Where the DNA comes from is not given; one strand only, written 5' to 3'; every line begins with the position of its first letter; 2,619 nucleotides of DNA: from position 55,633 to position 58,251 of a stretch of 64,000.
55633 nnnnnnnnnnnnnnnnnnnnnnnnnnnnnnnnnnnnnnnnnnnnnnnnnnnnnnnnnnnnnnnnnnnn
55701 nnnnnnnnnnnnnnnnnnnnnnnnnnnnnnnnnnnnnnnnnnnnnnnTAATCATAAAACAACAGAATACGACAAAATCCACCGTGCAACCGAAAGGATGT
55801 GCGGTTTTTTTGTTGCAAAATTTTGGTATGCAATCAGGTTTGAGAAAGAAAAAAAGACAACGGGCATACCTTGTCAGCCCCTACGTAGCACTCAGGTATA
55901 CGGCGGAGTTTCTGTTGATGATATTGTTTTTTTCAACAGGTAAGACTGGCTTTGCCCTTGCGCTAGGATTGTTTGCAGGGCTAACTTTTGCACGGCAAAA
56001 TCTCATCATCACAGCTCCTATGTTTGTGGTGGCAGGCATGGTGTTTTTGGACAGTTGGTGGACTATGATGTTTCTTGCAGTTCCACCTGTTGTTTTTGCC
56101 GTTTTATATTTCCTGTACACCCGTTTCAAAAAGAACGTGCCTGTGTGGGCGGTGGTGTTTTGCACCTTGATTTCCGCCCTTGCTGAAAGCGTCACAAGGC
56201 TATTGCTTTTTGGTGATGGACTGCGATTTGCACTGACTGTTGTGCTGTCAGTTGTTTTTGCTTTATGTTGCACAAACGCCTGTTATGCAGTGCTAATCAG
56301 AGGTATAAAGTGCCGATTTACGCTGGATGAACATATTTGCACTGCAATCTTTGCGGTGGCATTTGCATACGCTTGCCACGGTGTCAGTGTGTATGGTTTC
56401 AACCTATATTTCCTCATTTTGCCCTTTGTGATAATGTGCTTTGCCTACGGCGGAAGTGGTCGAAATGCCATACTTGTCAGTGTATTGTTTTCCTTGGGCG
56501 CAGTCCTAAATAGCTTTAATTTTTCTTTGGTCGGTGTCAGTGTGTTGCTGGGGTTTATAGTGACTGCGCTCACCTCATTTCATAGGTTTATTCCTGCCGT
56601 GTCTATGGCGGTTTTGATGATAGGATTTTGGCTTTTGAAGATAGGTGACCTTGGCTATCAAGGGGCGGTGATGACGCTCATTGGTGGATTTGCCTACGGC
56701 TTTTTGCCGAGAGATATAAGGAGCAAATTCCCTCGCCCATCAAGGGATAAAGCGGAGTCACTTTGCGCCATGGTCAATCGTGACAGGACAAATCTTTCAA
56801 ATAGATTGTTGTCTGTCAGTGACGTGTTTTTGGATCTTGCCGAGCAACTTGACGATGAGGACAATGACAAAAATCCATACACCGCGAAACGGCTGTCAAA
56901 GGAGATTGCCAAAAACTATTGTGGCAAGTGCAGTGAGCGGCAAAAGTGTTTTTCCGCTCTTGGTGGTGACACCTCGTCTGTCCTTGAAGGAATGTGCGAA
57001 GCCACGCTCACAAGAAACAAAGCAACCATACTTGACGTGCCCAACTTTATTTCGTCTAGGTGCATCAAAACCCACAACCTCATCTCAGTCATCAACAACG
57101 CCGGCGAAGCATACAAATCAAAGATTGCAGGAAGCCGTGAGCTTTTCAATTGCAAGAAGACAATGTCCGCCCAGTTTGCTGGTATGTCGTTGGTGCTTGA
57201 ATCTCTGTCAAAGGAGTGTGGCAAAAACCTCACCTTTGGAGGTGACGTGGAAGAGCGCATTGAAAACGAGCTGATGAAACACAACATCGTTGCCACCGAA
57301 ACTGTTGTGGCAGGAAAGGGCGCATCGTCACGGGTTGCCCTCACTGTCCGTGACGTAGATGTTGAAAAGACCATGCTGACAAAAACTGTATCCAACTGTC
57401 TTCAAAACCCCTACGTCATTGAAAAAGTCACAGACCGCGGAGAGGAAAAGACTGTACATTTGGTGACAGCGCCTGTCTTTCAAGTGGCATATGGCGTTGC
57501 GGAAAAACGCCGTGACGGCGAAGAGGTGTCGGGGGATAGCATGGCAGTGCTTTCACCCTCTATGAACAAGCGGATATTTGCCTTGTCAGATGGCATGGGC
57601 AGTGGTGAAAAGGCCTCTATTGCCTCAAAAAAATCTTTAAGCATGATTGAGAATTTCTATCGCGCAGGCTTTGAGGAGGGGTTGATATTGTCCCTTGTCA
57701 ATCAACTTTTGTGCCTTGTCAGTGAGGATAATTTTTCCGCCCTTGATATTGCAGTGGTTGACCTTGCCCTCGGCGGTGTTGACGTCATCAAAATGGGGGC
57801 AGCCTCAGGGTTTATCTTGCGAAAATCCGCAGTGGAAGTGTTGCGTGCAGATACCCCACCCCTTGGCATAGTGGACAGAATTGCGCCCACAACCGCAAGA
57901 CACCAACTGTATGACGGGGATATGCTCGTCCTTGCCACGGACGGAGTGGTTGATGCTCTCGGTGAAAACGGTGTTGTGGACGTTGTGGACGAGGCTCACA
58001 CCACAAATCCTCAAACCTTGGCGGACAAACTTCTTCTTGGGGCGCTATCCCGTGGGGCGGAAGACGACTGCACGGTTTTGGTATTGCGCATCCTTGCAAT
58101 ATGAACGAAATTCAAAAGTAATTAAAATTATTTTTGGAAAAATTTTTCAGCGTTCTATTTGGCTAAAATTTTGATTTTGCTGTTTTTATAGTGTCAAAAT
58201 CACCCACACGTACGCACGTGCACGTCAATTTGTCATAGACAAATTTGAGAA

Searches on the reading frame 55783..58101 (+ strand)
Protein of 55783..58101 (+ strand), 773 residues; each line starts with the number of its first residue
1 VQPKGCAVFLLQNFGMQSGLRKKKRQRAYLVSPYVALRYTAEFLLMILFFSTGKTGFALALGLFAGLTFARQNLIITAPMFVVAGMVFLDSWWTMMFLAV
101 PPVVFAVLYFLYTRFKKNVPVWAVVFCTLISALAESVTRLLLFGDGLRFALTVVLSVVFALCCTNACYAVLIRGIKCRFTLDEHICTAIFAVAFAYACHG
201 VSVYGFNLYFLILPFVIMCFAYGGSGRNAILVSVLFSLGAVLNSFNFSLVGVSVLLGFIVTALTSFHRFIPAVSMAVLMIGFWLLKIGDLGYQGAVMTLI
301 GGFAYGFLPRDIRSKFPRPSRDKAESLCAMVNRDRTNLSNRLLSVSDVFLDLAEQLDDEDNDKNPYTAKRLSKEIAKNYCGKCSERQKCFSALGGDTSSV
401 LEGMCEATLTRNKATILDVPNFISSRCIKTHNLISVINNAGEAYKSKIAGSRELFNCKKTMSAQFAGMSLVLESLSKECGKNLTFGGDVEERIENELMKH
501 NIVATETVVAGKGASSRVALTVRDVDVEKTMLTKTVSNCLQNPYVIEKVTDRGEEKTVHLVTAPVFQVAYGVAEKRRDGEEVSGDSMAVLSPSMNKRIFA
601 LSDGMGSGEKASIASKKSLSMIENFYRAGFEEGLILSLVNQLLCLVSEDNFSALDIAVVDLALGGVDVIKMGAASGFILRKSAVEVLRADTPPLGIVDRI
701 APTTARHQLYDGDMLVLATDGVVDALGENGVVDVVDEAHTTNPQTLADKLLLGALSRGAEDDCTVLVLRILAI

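Call 70: search_protein_families(library=pfam, proteins=[window:55783-58101:+], max_evalue=0.001)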
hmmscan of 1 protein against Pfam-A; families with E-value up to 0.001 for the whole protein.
window:55783-58101:+ (773 aa): 3 families
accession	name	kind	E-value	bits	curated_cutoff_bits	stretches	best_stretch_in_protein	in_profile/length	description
PF07228.17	SpoIIE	-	8e-26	91.6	25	1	598-770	6-191/192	Stage II sporulation protein E (SpoIIE)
PF19732.4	SpoIIE_N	-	1.1e-24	87.4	27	1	57-580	63-603/605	Stage II sporulation protein E N-terminal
PF00481.26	PP2C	-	2.3e-05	24.6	20.3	1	704-762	193-254/255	Protein phosphatase 2C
